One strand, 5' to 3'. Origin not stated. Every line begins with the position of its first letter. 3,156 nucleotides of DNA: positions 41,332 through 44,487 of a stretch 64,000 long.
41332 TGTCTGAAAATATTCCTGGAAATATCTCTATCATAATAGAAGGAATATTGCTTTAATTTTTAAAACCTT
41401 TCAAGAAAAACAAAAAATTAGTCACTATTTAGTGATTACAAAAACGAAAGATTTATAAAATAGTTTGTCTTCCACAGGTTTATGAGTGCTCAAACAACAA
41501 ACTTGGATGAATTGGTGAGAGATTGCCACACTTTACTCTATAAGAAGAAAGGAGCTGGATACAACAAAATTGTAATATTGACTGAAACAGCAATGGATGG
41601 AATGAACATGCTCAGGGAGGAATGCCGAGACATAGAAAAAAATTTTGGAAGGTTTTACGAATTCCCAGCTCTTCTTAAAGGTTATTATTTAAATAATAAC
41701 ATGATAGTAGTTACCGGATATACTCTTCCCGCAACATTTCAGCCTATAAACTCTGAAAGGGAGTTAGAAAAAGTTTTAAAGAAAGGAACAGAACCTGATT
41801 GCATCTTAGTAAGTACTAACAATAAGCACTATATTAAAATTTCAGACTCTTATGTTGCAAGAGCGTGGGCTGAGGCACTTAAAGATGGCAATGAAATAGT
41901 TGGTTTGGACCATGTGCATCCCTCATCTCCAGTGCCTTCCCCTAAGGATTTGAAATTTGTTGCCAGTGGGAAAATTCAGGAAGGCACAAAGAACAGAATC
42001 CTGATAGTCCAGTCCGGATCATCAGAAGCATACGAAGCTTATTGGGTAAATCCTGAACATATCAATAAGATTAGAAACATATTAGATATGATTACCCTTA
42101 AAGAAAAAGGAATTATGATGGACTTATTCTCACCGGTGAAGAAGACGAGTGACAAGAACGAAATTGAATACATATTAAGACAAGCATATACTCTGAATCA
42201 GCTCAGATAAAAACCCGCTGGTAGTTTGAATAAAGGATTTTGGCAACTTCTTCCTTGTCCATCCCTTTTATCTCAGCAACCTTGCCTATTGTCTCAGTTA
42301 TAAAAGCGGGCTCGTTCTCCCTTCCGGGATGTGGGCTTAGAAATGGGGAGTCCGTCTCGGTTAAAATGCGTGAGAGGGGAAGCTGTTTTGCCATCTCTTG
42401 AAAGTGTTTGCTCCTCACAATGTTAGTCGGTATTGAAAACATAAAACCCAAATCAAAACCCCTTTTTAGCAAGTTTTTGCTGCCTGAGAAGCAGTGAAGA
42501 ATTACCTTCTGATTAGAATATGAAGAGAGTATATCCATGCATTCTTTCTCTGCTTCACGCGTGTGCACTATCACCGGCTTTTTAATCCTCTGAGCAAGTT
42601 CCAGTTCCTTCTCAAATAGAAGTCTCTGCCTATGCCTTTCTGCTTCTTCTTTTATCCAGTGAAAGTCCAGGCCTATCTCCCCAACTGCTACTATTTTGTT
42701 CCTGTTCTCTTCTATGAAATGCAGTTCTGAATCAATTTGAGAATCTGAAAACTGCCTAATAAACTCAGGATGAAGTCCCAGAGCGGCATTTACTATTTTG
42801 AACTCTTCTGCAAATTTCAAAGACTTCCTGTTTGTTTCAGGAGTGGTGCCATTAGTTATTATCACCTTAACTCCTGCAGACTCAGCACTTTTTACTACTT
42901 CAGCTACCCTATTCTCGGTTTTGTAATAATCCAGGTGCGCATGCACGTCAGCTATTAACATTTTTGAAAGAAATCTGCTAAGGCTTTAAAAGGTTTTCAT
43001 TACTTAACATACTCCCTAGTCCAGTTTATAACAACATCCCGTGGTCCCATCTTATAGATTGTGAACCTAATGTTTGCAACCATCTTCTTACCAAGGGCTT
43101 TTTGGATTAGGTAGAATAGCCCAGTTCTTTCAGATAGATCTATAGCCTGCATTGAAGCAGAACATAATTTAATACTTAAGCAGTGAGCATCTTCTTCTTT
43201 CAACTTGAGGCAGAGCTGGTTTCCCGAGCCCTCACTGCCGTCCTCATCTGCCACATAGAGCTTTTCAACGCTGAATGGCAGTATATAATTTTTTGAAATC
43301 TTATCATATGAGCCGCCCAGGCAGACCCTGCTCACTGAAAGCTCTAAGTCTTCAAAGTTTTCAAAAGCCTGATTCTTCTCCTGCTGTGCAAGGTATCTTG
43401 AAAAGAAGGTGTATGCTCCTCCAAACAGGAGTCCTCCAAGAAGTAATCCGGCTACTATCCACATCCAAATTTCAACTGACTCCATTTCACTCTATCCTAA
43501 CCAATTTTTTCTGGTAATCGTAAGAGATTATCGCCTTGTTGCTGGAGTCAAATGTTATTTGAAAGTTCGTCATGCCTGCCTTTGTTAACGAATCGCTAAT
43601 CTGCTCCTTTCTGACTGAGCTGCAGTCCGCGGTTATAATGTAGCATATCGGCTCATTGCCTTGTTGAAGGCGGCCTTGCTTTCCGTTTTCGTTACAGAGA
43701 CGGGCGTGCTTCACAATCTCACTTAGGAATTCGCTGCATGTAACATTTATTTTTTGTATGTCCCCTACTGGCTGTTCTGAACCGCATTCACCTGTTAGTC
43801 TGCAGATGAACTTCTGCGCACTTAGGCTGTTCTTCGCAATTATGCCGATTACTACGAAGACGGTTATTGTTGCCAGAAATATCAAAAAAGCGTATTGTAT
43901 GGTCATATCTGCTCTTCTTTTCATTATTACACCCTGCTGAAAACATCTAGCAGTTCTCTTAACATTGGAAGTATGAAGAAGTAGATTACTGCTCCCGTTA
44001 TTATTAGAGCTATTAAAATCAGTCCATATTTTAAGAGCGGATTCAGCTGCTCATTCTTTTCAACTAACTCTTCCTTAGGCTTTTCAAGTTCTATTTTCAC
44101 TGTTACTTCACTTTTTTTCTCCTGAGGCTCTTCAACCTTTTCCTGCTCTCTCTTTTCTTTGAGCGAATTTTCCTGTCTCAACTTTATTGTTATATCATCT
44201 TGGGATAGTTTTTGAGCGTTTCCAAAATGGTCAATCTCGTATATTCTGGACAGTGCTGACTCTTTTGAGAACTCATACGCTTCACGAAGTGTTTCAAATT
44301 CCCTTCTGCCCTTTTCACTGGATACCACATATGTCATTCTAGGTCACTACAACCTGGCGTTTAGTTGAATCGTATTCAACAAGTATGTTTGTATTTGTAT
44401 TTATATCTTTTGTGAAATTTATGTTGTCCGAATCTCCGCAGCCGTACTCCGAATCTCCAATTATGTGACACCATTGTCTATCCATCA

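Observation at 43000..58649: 15.6-kb, 14-gene block of prepilin-like proteins carrying adhesin and enzyme modules around an orphan FlaJ-like platform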

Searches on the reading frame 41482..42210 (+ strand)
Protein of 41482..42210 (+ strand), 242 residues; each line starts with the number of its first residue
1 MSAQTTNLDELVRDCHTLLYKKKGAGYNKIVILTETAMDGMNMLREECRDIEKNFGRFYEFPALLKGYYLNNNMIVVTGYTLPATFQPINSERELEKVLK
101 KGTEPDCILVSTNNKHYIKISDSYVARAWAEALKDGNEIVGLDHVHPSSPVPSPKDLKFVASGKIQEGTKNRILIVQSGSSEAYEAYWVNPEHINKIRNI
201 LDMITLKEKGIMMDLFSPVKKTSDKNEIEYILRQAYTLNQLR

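Call 7: search_protein_families(library=pfam, max_evalue=0.001, proteins=[window:41482-42210:+])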
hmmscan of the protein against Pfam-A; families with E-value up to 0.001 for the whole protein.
window:41482-42210:+ (242 aa): 1 family
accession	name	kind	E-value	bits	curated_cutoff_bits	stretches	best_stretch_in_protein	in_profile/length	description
PF14464.11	Prok-JAB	-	0.00024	21.4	25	1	114-162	45-92/114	Prokaryotic homologs of the JAB domain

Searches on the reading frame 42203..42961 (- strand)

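Call 7: search_protein_families(library=pfam, max_evalue=0.001, proteins=[window:42203-42961:-])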
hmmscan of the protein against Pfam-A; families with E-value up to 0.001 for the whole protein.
window:42203-42961:- (252 aa): 1 family
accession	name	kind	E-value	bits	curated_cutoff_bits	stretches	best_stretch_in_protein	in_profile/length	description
PF01026.27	TatD_DNase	-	1.1e-73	248.2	27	1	5-251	2-252/253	TatD related DNase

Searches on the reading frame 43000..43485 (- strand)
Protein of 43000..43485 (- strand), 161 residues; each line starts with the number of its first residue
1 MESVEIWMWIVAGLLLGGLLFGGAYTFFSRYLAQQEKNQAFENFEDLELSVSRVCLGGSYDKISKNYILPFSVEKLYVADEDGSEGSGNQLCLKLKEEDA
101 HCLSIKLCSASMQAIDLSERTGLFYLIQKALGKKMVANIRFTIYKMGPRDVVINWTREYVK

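Call 6: search_protein_families(library=pfam, max_evalue=0.01, proteins=[window:43000-43485:-])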
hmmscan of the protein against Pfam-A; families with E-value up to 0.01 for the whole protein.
window:43000-43485:- (161 aa): 0 families

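Call 35: search_protein_families(library=pfam, max_evalue=10, proteins=[window:43000-43485:-])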
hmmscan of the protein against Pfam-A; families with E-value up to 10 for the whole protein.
window:43000-43485:- (161 aa): 0 families

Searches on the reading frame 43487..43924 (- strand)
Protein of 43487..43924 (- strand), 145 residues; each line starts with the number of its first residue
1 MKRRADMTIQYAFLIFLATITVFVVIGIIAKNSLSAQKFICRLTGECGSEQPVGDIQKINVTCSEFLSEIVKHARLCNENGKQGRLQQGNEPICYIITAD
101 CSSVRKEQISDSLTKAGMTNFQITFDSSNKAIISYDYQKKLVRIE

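Call 6: search_protein_families(library=pfam, max_evalue=0.01, proteins=[window:43487-43924:-])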
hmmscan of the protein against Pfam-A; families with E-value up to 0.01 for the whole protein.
window:43487-43924:- (145 aa): 0 families

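Call 35: search_protein_families(library=pfam, max_evalue=10, proteins=[window:43487-43924:-])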
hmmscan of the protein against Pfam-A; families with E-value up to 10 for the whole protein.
window:43487-43924:- (145 aa): 1 family
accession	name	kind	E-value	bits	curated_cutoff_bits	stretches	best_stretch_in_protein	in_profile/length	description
PF07016.16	CRAM_rpt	-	0.53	10.6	19.8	1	41-47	4-10/22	Cysteine-rich acidic integral membrane protein precursor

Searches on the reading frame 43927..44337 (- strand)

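Call 6: search_protein_families(library=pfam, max_evalue=0.01, proteins=[window:43927-44337:-])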
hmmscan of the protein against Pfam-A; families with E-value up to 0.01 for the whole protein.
window:43927-44337:- (136 aa): 1 family
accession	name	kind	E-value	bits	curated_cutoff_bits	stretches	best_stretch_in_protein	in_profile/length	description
PF06024.17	Orf78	-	0.0043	17.8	29.4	1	47-123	15-86/101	Orf78 (ac78)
